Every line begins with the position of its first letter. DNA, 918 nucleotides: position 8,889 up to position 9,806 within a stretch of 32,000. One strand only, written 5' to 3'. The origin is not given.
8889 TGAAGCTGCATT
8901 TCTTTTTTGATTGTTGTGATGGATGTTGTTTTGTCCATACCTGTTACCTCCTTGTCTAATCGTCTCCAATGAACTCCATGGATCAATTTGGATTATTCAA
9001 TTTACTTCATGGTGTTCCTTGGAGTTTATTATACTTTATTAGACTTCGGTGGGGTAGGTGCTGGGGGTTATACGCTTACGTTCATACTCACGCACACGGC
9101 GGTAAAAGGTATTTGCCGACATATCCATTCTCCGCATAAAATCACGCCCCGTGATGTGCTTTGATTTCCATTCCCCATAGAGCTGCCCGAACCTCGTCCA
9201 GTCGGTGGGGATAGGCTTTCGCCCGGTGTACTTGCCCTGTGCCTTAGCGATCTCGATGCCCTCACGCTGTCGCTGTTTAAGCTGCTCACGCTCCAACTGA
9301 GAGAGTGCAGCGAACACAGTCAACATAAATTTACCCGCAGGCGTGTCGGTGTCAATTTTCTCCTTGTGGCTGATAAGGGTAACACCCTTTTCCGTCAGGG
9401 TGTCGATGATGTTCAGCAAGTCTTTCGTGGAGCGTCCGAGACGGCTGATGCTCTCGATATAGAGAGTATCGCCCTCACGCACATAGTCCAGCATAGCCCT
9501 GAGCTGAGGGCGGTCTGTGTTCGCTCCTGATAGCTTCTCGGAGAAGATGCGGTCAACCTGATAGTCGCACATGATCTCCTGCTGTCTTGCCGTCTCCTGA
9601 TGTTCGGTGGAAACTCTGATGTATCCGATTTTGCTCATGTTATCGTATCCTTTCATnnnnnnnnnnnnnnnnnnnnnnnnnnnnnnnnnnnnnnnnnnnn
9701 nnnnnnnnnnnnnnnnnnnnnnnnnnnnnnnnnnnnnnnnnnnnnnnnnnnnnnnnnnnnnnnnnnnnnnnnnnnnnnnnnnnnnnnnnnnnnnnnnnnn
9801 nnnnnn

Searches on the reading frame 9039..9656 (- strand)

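Call 76: search_protein_families(library=pfam, proteins=[window:9039-9656:-], max_evalue=0.00001)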
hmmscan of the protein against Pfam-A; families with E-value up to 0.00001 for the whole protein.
window:9039-9656:- (205 aa): 1 family
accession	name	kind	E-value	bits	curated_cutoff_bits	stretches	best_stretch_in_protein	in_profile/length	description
PF00239.26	Resolvase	-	6.4e-44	150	23.3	1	10-143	2-145/145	Resolvase, N terminal domain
